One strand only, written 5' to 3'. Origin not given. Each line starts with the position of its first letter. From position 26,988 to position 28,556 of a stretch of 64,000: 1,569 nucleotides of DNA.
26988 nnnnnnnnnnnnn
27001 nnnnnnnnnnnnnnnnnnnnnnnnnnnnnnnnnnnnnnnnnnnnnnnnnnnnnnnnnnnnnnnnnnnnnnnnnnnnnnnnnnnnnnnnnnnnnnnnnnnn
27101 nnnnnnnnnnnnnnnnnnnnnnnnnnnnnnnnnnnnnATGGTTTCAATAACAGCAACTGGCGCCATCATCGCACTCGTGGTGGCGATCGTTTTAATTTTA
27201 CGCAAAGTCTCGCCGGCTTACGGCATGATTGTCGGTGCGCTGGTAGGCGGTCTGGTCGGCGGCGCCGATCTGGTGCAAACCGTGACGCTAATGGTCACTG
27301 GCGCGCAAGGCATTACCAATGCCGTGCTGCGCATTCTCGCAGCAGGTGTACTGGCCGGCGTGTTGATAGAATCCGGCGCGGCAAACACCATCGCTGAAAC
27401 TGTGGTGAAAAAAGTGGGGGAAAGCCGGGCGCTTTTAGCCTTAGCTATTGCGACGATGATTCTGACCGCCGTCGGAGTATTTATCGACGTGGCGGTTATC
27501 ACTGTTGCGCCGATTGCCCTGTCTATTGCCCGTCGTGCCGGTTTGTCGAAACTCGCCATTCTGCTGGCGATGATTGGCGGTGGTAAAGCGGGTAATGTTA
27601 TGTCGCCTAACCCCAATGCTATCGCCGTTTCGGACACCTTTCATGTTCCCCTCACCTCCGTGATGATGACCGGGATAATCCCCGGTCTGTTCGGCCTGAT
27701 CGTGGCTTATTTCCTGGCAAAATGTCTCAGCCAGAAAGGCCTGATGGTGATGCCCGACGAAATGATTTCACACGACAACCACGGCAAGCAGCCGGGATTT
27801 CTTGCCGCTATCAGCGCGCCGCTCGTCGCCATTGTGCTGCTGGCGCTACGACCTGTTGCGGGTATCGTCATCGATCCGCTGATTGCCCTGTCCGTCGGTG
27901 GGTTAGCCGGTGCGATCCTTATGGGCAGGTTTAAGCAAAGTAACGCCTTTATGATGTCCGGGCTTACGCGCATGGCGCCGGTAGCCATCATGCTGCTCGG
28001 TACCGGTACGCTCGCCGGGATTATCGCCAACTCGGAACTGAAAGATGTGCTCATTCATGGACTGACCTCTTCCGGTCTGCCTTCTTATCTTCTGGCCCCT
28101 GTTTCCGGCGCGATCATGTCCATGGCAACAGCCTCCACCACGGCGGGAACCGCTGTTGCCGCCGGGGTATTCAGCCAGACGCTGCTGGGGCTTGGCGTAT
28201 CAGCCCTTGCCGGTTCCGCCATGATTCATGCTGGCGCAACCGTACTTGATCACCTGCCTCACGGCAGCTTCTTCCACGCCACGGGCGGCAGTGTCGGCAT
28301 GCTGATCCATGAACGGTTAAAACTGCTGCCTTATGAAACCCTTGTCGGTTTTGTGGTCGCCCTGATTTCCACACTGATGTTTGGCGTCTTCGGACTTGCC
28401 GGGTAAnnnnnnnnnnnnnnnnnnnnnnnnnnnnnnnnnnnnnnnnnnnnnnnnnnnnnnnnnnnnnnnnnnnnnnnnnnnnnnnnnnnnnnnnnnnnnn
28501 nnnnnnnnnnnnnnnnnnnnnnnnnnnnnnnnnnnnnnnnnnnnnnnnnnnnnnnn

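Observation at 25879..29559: Sugar-diacid regulator, GntP permease and glycerate kinase as metabolic cargo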

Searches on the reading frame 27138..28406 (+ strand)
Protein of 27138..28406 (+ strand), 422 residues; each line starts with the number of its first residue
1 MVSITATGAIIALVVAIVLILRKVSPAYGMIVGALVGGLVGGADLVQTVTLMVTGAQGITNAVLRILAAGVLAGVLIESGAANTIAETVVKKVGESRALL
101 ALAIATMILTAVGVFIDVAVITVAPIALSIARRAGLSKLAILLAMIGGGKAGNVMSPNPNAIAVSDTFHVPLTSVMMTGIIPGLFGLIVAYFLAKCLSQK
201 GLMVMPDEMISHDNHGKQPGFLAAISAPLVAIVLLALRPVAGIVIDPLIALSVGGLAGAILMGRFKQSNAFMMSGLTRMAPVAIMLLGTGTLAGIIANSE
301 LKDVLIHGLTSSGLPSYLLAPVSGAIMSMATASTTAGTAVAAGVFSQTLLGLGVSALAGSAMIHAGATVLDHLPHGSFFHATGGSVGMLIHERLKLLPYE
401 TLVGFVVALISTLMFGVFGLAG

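Call 3: search_protein_families(library=pfam, proteins=[window:27138-28406:+])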
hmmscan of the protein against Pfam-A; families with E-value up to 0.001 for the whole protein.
window:27138-28406:+ (422 aa): 3 families
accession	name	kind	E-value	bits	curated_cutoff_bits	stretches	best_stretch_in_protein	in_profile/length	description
PF02447.22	GntP_permease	-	1.1e-26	94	22.5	1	9-415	6-437/440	GntP family permease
PF13726.12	Na_H_antiport_2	-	2.1e-18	66.7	29.8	2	223-310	2-84/87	Na+-H+ antiporter family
PF03600.22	CitMHS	-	8.8e-10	38.6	31.9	1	17-344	2-314/336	Citrate transporter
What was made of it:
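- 27138..28406 (+): Divergent GntP-family (GrtP-like) permease, 422 aa. This copy carries P252S (C to T at 27891). Pfam GntP_permease, full length, 94 bits (call 3).
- On GntP permease family (Pfam PF02447, TC 2.A.8): 94 bits against 22.5, covering residues 9-415 on profile positions 6-437 of 440 (call 3).
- Closest known: Canonical GntP-family gluconate permeases. Same: Pfam GntP_permease over the full length (call 3).
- Checked: Permease: GntP_permease, full length, 94 bits against a cut-off of 22.5 (call 3).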

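Call 4: search_protein_families(library=ncbifam, proteins=[window:27138-28406:+])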
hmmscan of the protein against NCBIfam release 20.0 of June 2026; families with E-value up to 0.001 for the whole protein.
window:27138-28406:+ (422 aa): 5 families
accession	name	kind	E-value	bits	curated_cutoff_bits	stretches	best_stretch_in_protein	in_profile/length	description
TIGR00791.1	gntP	subfamily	1.3e-21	77.2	292.75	1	5-415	6-435/439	gluconate:H+ symporter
NF007781.0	PRK10472.1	equivalog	5e-16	58.6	625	1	4-416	8-443/446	gluconate transporter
NF007459.0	PRK10034.1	equivalog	3.9e-14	52.6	647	1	11-417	11-445/447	gluconate permease GntP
NF007332.0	PRK09821.1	equivalog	8.3e-13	48.1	524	1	9-245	10-253/454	GntP family transporter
NF011560.0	PRK14984.1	equivalog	2.4e-08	33.7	744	1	7-414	8-433/438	gluconate transporter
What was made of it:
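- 27138..28406 (+): TIGR00791 77 bits, below the 293 cut-off (call 4).
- Closest known: Canonical GntP-family gluconate permeases. Different: Very distant: TIGR00791 scores 77 bits against a cut-off of 293, and the equivalog models score 34-59 bits against cut-offs of 524-744 (call 4).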

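Call 13: find_homologous_proteins(query=window:27138-28406:+)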
Query window:27138-28406:+ (422 aa): 8000 proteins with E <= 0.001 among 8000 candidates; the best 120 are listed.
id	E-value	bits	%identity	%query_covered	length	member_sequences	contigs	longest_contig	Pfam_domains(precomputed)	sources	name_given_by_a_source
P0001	5.7e-243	824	100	100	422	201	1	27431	PF03600.23,PF13726.13,PF02447.23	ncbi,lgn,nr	ncbi:GntP family permease [Escherichia coli]|nr:GntP family permease [Escherichia coli]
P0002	1.0e-225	767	96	100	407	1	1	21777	PF03600.23,PF13726.13,PF02447.23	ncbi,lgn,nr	ncbi:TPA: GntP family permease [Escherichia coli O146]|nr:GntP family permease [Escherichia coli O14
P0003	3.4e-225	766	93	100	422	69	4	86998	PF03600.23,PF13726.13,PF02447.23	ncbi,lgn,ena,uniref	ncbi:GntP family permease [Citrobacter tructae]|uniref:GntP family permease n=1 Tax=Citrobacter truc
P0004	1.1e-217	741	60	86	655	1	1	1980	PF06808.19,PF03600.23,PF13726.13,PF02447.23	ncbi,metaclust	ncbi:hypothetical protein ClosIBUN22A_CONTIG10g00228, partial [Clostridium sp. IBUN22A]|metaclust:st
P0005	1.5e-208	711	86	100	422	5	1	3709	PF13726.13,PF02447.23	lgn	-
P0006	3.7e-204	696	85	100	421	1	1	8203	PF13726.13,PF02447.23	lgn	-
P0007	1.2e-203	695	82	100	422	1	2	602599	PF13726.13,PF03553.22,PF02447.23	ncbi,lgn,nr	ncbi:GntP family permease [Enterobacteriaceae bacterium RIT691]|nr:GntP family permease [Enterobacte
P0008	5.2e-203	693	83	100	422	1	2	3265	PF13726.13,PF03553.22,PF02447.23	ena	-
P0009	6.6e-203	692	82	100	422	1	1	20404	PF13726.13,PF03553.22,PF02447.23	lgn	-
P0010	8.2e-203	692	83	100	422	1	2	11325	PF13726.13,PF03553.22,PF02447.23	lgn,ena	-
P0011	1.8e-202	691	82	100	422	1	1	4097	PF13726.13,PF03553.22,PF02447.23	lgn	-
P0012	4.6e-202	690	83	100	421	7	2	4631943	PF03600.23,PF13726.13,PF03553.22,PF02447.23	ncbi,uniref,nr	ncbi:GntP family permease [Limnobaculum zhutongyuii]|uniref:GntP family permease n=1 Tax=Limnobaculu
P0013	7.7e-202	689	83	100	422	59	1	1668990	PF03600.23,PF13726.13,PF02447.23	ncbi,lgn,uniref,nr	ncbi:GntP family permease [Scandinavium goeteborgense]|uniref:GntP family permease n=1 Tax=Scandinav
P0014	9.0e-201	685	84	100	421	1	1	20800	PF13726.13,PF02447.23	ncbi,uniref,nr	ncbi:GntP family permease [Jinshanibacter sp. LJY008]|uniref:GntP family permease n=1 Tax=Limnobacul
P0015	1.1e-200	685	83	100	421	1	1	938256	PF13726.13,PF03553.22,PF02447.23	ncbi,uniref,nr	ncbi:GntP family permease [Limnobaculum sp. M2-1]|uniref:GntP family permease n=1 Tax=Limnobaculum s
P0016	5.8e-200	683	83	100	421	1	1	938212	PF13726.13,PF03553.22,PF02447.23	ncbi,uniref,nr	ncbi:GntP family permease [Budviciaceae bacterium BWR-B9]|uniref:GntP family permease n=1 Tax=Limnob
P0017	1.3e-199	682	82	100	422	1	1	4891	PF13726.13,PF03553.22,PF02447.23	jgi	jgi:H+/gluconate symporter and related permeases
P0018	2.7e-199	680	82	100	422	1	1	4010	PF13726.13,PF02447.23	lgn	-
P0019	2.9e-199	680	82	100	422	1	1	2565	PF13726.13,PF03553.22,PF02447.23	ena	-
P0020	1.1e-198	678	81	100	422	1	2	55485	PF13726.13,PF03553.22,PF02447.23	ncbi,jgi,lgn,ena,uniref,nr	ncbi:GntP family permease [Pluralibacter sp.]|uniref:GntP family permease n=1 Tax=Pluralibacter sp. 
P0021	1.2e-198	678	82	100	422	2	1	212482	PF13726.13,PF03553.22,PF02447.23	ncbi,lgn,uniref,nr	ncbi:GntP family permease [Yokenella regensburgei]|uniref:GntP family permease n=1 Tax=Yokenella reg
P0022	3.5e-198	677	82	100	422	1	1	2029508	PF13726.13,PF03553.22,PF02447.23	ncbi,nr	ncbi:GntP family permease [Enterobacteriaceae bacterium 89]|nr:GntP family permease [Enterobacteriac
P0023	1.0e-197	675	81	100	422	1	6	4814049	PF13726.13,PF03553.22,PF02447.23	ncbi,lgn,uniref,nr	ncbi:GntP family permease [[Enterobacter] lignolyticus]|uniref:Citrate transporter n=2 Tax=[Enteroba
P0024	1.6e-197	675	81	100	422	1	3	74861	PF13726.13,PF03553.22,PF02447.23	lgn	-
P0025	5.4e-197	673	81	100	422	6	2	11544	PF13726.13,PF03553.22,PF02447.23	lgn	-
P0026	6.2e-197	673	81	100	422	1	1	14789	PF13726.13,PF03553.22,PF02447.23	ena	-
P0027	7.6e-196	669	81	100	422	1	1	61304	PF13726.13,PF02447.23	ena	-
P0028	2.1e-195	668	81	100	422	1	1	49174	PF13726.13,PF02447.23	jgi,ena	-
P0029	6.8e-195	666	78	100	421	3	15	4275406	PF03600.23,PF13726.13,PF03553.22,PF02447.23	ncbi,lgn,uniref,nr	ncbi:gluconate:proton symporter [Yersinia entomophaga]|uniref:Gluconate:proton symporter n=1 Tax=Yer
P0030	8.6e-195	666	80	100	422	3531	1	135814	PF03600.23,PF13726.13,PF02447.23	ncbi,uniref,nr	ncbi:high-affinity gluconate transporter [Salmonella enterica]|uniref:GntP family permease n=1 Tax=S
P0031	1.0e-194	665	78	100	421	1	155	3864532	PF03600.23,PF13726.13,PF03553.22,PF02447.23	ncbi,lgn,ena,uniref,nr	ncbi:GntP family permease [Yersinia ruckeri]|uniref:D-glycerate transporter (Predicted) n=1 Tax=Yers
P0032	1.6e-194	665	78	100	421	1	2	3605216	PF03600.23,PF13726.13,PF03553.22,PF02447.23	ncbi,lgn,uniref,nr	ncbi:na+/H+ antiporter family protein [Yersinia ruckeri]|uniref:GntP family permease n=1 Tax=Yersini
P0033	1.8e-194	665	78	100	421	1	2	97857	PF03600.23,PF13726.13,PF03553.22,PF02447.23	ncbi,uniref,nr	ncbi:GntP family permease [Yersinia ruckeri]|uniref:GntP family permease n=1 Tax=Yersinia ruckeri Ta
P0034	5.1e-194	663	77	100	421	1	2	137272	PF03600.23,PF13726.13,PF03553.22,PF02447.23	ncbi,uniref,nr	ncbi:GntP family permease [Yersinia ruckeri]|uniref:GntP family permease n=1 Tax=Yersinia ruckeri Ta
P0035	1.6e-193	661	79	100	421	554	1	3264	PF13726.13,PF02447.23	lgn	-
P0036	1.4e-192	658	79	100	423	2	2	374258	PF03600.23,PF13726.13,PF02447.23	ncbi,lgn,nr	ncbi:TPA: GntP family permease [Serratia marcescens]|nr:GntP family permease [Serratia marcescens]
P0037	1.5e-192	658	79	100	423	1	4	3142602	PF03600.23,PF13726.13,PF03553.22,PF02447.23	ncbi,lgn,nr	ncbi:TPA: GntP family permease [Serratia marcescens]|nr:GntP family permease [Serratia marcescens] E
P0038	4.4e-192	657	79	100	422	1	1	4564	PF03600.23,PF13726.13,PF02447.23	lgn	-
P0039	4.7e-192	657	79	100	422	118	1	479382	PF03600.23,PF13726.13,PF02447.23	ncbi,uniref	ncbi:SLC13 family permease [Morganella morganii]|uniref:GntP family permease n=1 Tax=Morganella morg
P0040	9.6e-192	656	79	100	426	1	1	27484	PF03600.23,PF13726.13,PF03553.22,PF02447.23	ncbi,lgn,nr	ncbi:TPA: GntP family permease [Salmonella enterica subsp. enterica serovar Veneziana]|nr:GntP famil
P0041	1.1e-191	655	79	100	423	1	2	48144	PF03600.23,PF13726.13,PF02447.23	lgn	-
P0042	1.4e-191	655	79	100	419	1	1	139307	PF03600.23,PF13726.13,PF02447.23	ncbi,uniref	ncbi:GntP family permease [Serratia bockelmannii]|uniref:GntP family permease n=1 Tax=Serratia bocke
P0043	1.9e-191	655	78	100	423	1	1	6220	PF03600.23,PF13726.13,PF02447.23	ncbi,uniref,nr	ncbi:GntP family permease [Serratia marcescens]|uniref:GntP family permease n=1 Tax=Serratia marcesc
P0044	2.9e-191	654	79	100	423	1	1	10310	PF03600.23,PF13726.13,PF02447.23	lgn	-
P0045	5.0e-191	653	77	100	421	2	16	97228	PF13726.13,PF02447.23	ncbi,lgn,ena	-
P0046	7.2e-191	653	79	100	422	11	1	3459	PF13726.13,PF03553.22,PF02447.23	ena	-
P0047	2.7e-190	651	76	100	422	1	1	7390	PF03600.23,PF13726.13,PF02447.23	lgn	-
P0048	5.3e-190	650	79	100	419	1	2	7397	PF03600.23,PF13726.13,PF02447.23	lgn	-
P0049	8.0e-190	649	79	100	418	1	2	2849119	PF03600.23,PF13726.13,PF02447.23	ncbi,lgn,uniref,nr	ncbi:GntP family permease [Serratia ureilytica]|uniref:GntP family permease n=1 Tax=Serratia ureilyt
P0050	2.1e-189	648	79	100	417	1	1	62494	PF03600.23,PF13726.13,PF02447.23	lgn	-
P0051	2.2e-189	648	76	100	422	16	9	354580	PF03600.23,PF13726.13,PF02447.23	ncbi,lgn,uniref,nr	ncbi:GntP family permease [Enterobacter sp. Ap-916]|uniref:GntT/GntP/DsdX family permease n=3 Tax=En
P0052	7.2e-189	646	79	100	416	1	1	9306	PF03600.23,PF13726.13,PF02447.23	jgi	jgi:GntP family gluconate:H+ symporter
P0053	1.5e-188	645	77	100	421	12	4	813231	PF03600.23,PF13726.13,PF02447.23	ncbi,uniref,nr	ncbi:GntP family permease [Morganella psychrotolerans]|uniref:GntP family permease n=1 Tax=Morganell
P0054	1.6e-188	645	75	100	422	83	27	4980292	PF03600.23,PF13726.13,PF02447.23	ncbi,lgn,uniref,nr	ncbi:gluconate:proton symporter [Yersinia pseudotuberculosis]|uniref:Gluconate:proton symporter n=3 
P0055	2.2e-188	645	76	100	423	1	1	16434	PF03600.23,PF13726.13,PF02447.23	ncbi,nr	ncbi:gluconate:proton symporter [Serratia sp. S1B]|nr:gluconate:proton symporter [Serratia sp. S1B]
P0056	6.0e-188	643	78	100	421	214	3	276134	PF03600.23,PF13726.13,PF03606.22,PF02447.23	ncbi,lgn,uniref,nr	ncbi:GntP family permease [Cronobacter sakazakii]|uniref:GntP family permease n=1 Tax=Cronobacter sa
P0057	2.0e-187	641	76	100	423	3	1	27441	PF03600.23,PF13726.13,PF02447.23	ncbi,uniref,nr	ncbi:GntP family permease [Serratia sp. DD3]|uniref:GntP family permease n=1 Tax=Serratia sp. DD3 Ta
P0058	3.2e-187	641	75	100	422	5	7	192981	PF03600.23,PF13726.13,PF02447.23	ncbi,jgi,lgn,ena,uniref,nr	ncbi:GntP family permease [Cedecea sp.]|jgi:GntP family gluconate:H+ symporter|uniref:GntP family pe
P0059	7.5e-187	640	77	100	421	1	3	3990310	PF03600.23,PF13726.13,PF02447.23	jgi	jgi:GntP family gluconate:H+ symporter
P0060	1.2e-186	639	76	100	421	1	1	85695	PF03600.23,PF13726.13,PF02447.23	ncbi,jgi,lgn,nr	ncbi:MAG: GntP family permease [Enterobacteriaceae bacterium]|jgi:GntP family gluconate:H+ symporter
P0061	4.6e-186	637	77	100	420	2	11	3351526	PF13726.13,PF02447.23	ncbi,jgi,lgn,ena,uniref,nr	ncbi:GntP family permease [Serratia symbiotica]|uniref:GntP family permease n=1 Tax=Serratia symbiot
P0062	9.0e-186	636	77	100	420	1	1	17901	PF13726.13,PF02447.23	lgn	-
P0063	9.5e-186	636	77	100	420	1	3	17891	PF03600.23,PF13726.13,PF02447.23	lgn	-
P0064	1.7e-185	635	77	100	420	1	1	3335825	PF13726.13,PF02447.23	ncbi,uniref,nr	ncbi:GntP family permease [Serratia symbiotica]|uniref:GntP family permease n=1 Tax=Serratia symbiot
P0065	2.4e-185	635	74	100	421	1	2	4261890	PF03600.23,PF13726.13,PF02447.23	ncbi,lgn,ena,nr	ncbi:gluconate:proton symporter [Salmonella enterica subsp. enterica serovar Choleraesuis]|nr:glucon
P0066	3.5e-185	634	75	100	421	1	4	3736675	PF13726.13,PF02447.23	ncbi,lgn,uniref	ncbi:GntP family permease [Edwardsiella tarda]|uniref:GntP family permease n=1 Tax=Edwardsiella TaxI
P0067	4.8e-185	634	75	100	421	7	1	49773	PF03600.23,PF13726.13,PF03553.22,PF02447.23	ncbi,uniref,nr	ncbi:GntP family permease [Xenorhabdus lircayensis]|uniref:GntP family permease n=1 Tax=Xenorhabdus 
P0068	8.8e-185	633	78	100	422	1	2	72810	PF03600.23,PF13726.13,PF03553.22,PF02447.23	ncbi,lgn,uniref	ncbi:GntP family permease [Aeromonas enteropelogenes]|uniref:GntP family permease n=1 Tax=Aeromonas 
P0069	9.8e-185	633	76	100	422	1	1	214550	PF03600.23,PF13726.13,PF03553.22,PF02447.23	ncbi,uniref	ncbi:GntP family permease [Aeromonas veronii]|uniref:GntP family permease n=1 Tax=Aeromonas veronii 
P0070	1.0e-184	632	74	100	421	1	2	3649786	PF13726.13,PF02447.23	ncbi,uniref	ncbi:GntP family permease [Edwardsiella tarda]|uniref:GntP family permease n=1 Tax=Edwardsiella tard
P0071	1.7e-184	632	78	100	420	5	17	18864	PF13726.13,PF02447.23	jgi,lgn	jgi:GntP family gluconate:H+ symporter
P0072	1.8e-184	632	76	100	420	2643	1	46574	PF13726.13,PF02447.23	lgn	-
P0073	2.7e-184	631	74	100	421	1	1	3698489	PF13726.13,PF02447.23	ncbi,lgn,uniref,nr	ncbi:GntP family permease [Edwardsiella tarda]|uniref:Gluconate:proton symporter n=1 Tax=Edwardsiell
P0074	2.7e-184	631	74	100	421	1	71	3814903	PF13726.13,PF02447.23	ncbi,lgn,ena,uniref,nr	ncbi:GntP family permease [Edwardsiella tarda]|uniref:Citrate transporter n=1 Tax=Edwardsiella tarda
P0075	2.9e-184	631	74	100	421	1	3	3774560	PF13726.13,PF02447.23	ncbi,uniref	ncbi:GntP family permease [Edwardsiella tarda]|uniref:GntP family permease n=1 Tax=Edwardsiella tard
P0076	3.3e-184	631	75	99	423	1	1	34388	PF03600.23,PF13726.13,PF02447.23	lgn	-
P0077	3.8e-184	631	74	100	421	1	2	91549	PF13726.13,PF02447.23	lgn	-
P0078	3.9e-184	631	99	75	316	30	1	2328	PF13726.13,PF02447.23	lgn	-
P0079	3.9e-184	631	76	100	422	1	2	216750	PF03600.23,PF13726.13,PF03553.22,PF02447.23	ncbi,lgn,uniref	ncbi:GntP family permease [Aeromonas veronii]|uniref:GntP family permease n=1 Tax=Aeromonas veronii 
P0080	4.2e-184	630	76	100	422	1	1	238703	PF03600.23,PF13726.13,PF03553.22,PF02447.23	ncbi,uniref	ncbi:GntP family permease [Aeromonas veronii]|uniref:GntP family permease n=1 Tax=Aeromonas veronii 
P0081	4.2e-184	630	78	100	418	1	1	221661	PF03600.23,PF13726.13,PF03553.22,PF02447.23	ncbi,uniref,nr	ncbi:GntP family permease [Aeromonas jandaei]|uniref:GntP family permease n=1 Tax=Aeromonas jandaei 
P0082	4.5e-184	630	76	100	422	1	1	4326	PF03600.23,PF13726.13,PF03553.22,PF02447.23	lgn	-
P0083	7.0e-184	630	74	100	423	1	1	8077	PF03600.23,PF13726.13,PF02447.23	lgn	-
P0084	9.1e-184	629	78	100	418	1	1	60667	PF03600.23,PF13726.13,PF03553.22,PF02447.23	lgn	-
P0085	9.8e-184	629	76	100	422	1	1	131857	PF03600.23,PF13726.13,PF03553.22,PF02447.23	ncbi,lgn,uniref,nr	ncbi:GntP family permease [Aeromonas dhakensis]|uniref:GntP family permease n=1 Tax=Aeromonas dhaken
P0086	2.0e-183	628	74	100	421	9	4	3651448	PF13726.13,PF02447.23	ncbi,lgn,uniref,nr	ncbi:Gnt-III system [Edwardsiella tarda]|uniref:GntP family permease n=1 Tax=Edwardsiella tarda ATCC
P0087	2.2e-183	628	76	100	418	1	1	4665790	PF03600.23,PF13726.13,PF03553.22,PF02447.23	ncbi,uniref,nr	ncbi:GntP family permease [Aeromonas media]|uniref:GntP family permease n=1 Tax=Aeromonas media TaxI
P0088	2.3e-183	628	74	100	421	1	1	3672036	PF13726.13,PF02447.23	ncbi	ncbi:GntP family permease [Edwardsiella tarda]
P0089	2.3e-183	628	74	100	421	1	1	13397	PF13726.13,PF02447.23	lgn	-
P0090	2.6e-183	628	77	100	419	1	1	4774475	PF03600.23,PF13726.13,PF02447.23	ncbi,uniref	ncbi:GntP family permease [Aeromonas sp. 97A]|uniref:GntP family permease n=1 Tax=Aeromonas sp. 97A 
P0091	3.2e-183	628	76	100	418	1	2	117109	PF03600.23,PF13726.13,PF03553.22,PF02447.23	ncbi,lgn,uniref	ncbi:GntP family permease [Aeromonas veronii]|uniref:GntP family permease n=1 Tax=Aeromonas veronii 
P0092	3.6e-183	627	74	100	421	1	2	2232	PF13726.13,PF02447.23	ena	-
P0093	4.1e-183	627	75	100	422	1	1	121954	PF03600.23,PF13726.13,PF03553.22,PF02447.23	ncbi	ncbi:TPA: GntP family permease [Aeromonas hydrophila]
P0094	4.4e-183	627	77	100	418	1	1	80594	PF03600.23,PF13726.13,PF03553.22,PF02447.23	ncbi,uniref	ncbi:GntP family permease [Aeromonas veronii]|uniref:GntP family permease n=1 Tax=Aeromonas veronii 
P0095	6.2e-183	627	77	100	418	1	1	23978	PF03600.23,PF13726.13,PF03553.22,PF02447.23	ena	-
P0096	8.5e-183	626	76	100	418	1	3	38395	PF03600.23,PF13726.13,PF03553.22,PF02447.23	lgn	-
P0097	1.0e-182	626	74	100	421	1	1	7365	PF13726.13,PF02447.23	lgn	-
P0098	1.6e-182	625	75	100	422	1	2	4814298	PF03600.23,PF13726.13,PF03553.22,PF02447.23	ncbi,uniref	ncbi:GntP family permease [Aeromonas sp. INTO2]|uniref:GntP family permease n=1 Tax=Aeromonas sp. IN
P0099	1.9e-182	625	73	100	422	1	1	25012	PF03600.23,PF13726.13,PF02447.23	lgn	-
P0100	2.9e-182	624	75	100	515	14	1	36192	PF03600.23,PF13726.13,PF03553.22,PF02447.23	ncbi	-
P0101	4.8e-182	624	76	100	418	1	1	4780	PF03600.23,PF13726.13,PF03553.22,PF02447.23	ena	-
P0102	1.2e-181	622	74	100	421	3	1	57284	PF13726.13,PF02447.23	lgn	-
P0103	1.6e-181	622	77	100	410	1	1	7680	PF03600.23,PF13726.13,PF02447.23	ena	-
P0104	6.2e-181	620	75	100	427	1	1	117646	PF13726.13,PF02447.23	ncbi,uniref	ncbi:GntP family permease [Aeromonas sanarellii]|uniref:GntP family permease n=1 Tax=Aeromonas sanar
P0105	6.0e-180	617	74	100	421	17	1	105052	PF03600.23,PF13726.13,PF02447.23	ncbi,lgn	ncbi:GntP family permease [Edwardsiella piscicida]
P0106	2.6e-179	615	74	100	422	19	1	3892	PF13726.13,PF02447.23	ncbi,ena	-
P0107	7.5e-179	613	75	99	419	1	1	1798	PF13726.13,PF02447.23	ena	-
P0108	1.4e-178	612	74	100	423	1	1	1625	PF13726.13,PF02447.23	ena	-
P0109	1.4e-178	612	74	100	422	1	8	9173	PF13726.13,PF02447.23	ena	-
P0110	2.5e-178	611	74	100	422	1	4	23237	PF13726.13,PF02447.23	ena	-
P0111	2.6e-178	611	74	99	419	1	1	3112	PF03600.23,PF13726.13,PF02447.23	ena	-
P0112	5.3e-178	610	75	99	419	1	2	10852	PF13726.13,PF02447.23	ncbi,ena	-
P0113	6.4e-178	610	74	100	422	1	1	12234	PF13726.13,PF03553.22,PF02447.23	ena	-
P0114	9.4e-178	610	74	100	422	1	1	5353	PF13726.13,PF02447.23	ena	-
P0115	1.0e-177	609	74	99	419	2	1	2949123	PF13726.13,PF02447.23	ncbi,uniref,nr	ncbi:GntP family permease [Uruburuella testudinis]|uniref:GntP family permease n=1 Tax=Uruburuella t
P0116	1.3e-177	609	75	100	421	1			PF03600.23,PF13726.13,PF02447.23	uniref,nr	uniref:GntP family permease n=1 Tax=Thaumasiovibrio occultus TaxID=1891184 RepID=UPI000B353795|nr:Gn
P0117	1.3e-177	609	74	99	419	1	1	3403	PF13726.13,PF02447.23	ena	-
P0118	1.3e-177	609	74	100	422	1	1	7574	PF13726.13,PF02447.23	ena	-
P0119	1.6e-177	609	74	100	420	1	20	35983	PF13726.13,PF02447.23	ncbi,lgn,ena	-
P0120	1.7e-177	609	74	100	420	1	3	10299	PF13726.13,PF02447.23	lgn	-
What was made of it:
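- That sits awkwardly with the wide enterobacterial distribution found here (call 13).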

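Call 14: search_solved_structures(query=window:27138-28406:+, max_evalue=0.01)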
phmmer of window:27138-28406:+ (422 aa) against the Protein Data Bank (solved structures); distinct sequences matched with E-value up to 0.01: 0.
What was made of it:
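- Tried and rejected: None found (call 14).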
